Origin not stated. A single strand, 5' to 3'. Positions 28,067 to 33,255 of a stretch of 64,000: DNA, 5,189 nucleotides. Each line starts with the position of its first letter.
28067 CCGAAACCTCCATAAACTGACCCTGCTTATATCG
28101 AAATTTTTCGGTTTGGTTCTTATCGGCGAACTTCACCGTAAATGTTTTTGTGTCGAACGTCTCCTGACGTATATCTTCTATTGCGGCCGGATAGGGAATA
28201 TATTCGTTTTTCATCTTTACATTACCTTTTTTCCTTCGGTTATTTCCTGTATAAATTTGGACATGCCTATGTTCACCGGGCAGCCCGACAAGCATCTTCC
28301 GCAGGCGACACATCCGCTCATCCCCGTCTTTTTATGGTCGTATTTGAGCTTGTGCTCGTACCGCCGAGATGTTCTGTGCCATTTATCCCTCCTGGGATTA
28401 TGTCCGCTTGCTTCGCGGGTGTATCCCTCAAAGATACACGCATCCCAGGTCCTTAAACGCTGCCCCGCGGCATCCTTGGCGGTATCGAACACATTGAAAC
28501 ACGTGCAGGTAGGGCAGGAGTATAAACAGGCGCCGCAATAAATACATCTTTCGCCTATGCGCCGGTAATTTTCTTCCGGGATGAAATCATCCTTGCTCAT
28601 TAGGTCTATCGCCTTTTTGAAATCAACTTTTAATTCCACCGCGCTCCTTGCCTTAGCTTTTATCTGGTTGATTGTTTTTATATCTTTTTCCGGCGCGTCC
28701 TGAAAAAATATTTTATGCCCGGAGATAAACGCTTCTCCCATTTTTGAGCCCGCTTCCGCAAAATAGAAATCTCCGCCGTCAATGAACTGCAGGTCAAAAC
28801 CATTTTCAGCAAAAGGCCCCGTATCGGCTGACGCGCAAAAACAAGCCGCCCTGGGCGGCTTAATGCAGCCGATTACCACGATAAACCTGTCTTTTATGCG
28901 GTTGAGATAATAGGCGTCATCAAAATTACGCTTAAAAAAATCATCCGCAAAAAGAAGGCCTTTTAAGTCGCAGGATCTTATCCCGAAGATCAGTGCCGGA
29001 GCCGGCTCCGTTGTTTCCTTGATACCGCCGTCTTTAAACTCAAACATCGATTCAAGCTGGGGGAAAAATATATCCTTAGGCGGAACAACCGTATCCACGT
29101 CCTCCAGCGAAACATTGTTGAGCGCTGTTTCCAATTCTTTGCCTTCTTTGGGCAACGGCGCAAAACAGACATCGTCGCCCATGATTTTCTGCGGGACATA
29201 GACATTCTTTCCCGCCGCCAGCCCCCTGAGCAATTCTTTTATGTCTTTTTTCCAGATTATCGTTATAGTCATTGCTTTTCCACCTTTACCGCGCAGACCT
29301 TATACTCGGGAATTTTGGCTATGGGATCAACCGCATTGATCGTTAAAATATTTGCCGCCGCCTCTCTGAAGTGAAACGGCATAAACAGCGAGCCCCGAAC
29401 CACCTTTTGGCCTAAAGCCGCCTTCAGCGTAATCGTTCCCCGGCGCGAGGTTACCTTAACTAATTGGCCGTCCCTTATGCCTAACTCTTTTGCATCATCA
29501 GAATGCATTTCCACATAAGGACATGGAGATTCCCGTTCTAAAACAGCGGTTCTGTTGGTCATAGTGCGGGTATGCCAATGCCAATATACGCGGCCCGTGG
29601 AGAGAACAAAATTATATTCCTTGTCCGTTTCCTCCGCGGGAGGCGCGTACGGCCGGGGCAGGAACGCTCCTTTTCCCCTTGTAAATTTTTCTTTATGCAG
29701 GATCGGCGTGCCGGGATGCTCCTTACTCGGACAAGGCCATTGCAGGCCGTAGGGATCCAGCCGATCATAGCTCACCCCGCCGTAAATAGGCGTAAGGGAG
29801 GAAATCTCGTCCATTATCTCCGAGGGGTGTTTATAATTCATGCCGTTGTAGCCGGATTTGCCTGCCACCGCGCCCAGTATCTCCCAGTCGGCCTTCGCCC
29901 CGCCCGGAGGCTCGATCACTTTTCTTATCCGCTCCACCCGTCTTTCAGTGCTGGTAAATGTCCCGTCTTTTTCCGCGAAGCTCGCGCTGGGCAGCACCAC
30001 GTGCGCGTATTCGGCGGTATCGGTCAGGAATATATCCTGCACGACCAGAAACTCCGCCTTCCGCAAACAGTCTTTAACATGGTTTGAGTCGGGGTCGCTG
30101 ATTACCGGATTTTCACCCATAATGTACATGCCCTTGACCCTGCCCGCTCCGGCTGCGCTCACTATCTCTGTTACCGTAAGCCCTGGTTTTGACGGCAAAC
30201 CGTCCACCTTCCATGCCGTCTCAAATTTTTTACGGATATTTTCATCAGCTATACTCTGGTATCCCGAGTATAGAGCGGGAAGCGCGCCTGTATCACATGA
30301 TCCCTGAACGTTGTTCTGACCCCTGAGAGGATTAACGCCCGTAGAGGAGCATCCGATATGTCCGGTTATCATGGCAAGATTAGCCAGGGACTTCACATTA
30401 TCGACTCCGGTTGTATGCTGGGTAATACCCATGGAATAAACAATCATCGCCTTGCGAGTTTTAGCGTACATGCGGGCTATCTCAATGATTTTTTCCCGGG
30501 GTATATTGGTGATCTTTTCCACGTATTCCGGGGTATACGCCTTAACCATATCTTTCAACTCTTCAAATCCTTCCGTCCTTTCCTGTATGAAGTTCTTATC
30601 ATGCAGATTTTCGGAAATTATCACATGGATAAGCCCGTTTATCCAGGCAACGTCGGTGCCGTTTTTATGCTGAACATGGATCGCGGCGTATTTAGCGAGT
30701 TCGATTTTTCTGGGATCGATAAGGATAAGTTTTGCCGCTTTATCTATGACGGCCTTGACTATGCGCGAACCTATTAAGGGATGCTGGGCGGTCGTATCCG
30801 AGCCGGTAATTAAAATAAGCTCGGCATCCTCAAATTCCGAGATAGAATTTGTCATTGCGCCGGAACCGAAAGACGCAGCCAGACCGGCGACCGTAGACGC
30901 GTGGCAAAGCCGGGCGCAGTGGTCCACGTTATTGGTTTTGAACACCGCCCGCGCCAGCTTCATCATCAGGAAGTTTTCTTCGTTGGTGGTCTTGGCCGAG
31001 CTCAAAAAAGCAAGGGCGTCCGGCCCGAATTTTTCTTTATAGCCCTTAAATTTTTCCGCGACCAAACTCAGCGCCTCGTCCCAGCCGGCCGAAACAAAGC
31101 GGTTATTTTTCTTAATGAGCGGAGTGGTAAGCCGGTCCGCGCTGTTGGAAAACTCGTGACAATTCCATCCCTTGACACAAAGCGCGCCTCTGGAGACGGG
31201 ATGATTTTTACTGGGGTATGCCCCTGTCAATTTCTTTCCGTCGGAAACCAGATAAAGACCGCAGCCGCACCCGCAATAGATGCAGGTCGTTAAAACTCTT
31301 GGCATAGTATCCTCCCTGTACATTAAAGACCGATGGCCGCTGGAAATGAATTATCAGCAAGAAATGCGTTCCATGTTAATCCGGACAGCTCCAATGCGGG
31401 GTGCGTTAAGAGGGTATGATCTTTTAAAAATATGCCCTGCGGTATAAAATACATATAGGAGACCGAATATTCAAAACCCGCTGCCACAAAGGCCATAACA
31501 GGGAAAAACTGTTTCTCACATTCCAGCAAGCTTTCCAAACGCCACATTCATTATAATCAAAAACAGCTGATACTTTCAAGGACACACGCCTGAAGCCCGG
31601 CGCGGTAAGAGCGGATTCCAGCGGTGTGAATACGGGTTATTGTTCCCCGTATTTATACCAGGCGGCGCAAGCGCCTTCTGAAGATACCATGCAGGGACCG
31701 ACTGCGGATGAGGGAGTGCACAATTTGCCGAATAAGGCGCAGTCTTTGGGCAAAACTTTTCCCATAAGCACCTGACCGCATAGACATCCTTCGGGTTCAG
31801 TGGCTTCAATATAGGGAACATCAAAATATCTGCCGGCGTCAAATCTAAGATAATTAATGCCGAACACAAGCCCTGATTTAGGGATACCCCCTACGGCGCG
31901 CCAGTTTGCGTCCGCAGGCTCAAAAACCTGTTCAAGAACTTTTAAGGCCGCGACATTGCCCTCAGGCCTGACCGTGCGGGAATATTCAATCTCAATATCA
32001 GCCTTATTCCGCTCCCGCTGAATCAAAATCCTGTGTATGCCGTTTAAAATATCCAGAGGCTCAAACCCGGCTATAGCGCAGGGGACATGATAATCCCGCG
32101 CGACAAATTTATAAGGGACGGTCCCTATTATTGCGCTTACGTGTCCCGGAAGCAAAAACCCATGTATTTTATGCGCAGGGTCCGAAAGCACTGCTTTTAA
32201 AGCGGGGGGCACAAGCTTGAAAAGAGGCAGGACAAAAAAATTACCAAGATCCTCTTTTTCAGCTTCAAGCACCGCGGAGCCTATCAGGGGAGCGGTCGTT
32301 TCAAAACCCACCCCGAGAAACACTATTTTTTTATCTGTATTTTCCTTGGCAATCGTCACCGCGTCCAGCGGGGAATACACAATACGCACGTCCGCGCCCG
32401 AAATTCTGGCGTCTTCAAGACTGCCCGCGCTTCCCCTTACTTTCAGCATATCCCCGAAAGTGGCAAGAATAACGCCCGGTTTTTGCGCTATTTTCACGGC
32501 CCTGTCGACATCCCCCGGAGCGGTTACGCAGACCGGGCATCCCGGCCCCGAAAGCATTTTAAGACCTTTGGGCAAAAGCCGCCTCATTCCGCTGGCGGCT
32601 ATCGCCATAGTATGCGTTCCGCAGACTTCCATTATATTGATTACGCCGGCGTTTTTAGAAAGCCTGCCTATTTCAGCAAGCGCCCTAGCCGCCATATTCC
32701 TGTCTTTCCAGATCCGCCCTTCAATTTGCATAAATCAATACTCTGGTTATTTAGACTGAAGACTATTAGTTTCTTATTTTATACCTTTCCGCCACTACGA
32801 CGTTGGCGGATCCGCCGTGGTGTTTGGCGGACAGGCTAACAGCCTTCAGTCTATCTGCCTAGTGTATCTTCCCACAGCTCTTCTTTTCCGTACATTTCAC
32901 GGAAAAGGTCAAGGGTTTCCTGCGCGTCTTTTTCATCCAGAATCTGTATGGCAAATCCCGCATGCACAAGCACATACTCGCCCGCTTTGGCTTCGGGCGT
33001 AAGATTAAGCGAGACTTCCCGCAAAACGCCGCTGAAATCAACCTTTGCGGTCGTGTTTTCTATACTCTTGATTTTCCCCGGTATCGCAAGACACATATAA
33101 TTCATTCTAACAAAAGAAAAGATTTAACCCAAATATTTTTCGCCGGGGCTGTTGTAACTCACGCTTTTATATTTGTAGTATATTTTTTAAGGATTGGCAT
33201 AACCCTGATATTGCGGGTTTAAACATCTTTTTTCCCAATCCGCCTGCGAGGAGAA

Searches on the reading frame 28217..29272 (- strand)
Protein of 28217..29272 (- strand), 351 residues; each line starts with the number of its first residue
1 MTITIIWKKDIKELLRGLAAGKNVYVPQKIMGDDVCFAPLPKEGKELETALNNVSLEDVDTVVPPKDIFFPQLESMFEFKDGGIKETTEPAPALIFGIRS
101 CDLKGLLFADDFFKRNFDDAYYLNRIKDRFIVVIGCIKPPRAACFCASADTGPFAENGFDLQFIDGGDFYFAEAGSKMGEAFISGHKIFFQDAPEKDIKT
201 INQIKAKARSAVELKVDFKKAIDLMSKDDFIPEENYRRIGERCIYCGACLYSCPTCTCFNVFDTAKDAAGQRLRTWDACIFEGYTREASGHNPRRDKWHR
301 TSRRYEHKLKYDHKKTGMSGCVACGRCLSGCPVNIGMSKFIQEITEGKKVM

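Call 51: search_protein_families(library=pfam, proteins=[window:28217-29272:-], max_evalue=0.00001)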
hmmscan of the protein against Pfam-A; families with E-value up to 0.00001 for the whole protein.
window:28217-29272:- (351 aa): 4 families
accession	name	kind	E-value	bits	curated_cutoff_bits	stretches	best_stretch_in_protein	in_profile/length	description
PF17179.9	Fer4_22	-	1.4e-28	100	27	1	242-335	1-95/95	4Fe-4S dicluster domain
PF13183.11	Fer4_8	-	2.6e-07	31.5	27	1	241-335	3-68/68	4Fe-4S dicluster domain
PF13484.11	Fer4_16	-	3.4e-07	31.4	30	0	223-255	33-65/66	4Fe-4S double cluster binding domain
PF00037.32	Fer4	-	6.2e-06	26.2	21.1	0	241-255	6-20/24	4Fe-4S binding domain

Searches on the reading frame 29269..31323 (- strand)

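Call 51: search_protein_families(library=pfam, proteins=[window:29269-31323:-], max_evalue=0.00001)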
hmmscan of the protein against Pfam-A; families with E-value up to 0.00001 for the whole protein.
window:29269-31323:- (684 aa): 3 families
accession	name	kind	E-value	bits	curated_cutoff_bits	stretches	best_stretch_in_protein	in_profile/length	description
PF00384.28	Molybdopterin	-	4.7e-84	282.9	24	1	64-488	1-352/353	Molybdopterin oxidoreductase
PF01568.27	Molydop_binding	-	1.2e-34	119.1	26.8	1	572-678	1-110/110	Molydopterin dinucleotide binding domain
PF04879.21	Molybdop_Fe4S4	-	1.1e-13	51.3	22.7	1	9-60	3-54/55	Molybdopterin oxidoreductase Fe4S4 domain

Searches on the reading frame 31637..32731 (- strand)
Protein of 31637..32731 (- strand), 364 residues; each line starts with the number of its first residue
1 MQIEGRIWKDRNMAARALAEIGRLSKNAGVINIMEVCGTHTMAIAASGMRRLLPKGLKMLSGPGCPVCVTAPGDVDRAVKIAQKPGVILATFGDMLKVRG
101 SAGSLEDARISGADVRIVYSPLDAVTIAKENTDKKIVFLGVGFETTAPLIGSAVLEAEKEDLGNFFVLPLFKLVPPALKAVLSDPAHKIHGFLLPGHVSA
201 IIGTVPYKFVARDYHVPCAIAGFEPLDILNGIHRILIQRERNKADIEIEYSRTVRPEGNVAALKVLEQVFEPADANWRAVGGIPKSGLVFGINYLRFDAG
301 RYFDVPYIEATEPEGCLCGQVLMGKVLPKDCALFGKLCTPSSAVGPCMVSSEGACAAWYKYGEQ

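Call 51: search_protein_families(library=pfam, proteins=[window:31637-32731:-], max_evalue=0.00001)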
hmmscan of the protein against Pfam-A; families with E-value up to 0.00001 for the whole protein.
window:31637-32731:- (364 aa): 1 family
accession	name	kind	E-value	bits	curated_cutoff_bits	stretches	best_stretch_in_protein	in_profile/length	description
PF01924.21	HypD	-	4.8e-141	470.4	25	1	14-362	3-351/351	Hydrogenase formation hypA family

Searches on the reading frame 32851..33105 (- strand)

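Call 51: search_protein_families(library=pfam, proteins=[window:32851-33105:-], max_evalue=0.00001)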
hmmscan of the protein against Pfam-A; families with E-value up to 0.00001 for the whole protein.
window:32851-33105:- (84 aa): 1 family
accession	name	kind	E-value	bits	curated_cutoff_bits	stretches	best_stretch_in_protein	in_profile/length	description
PF01455.23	HupF_HypC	-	6.6e-29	100.3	28.5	1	4-68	1-65/65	HupF/HypC family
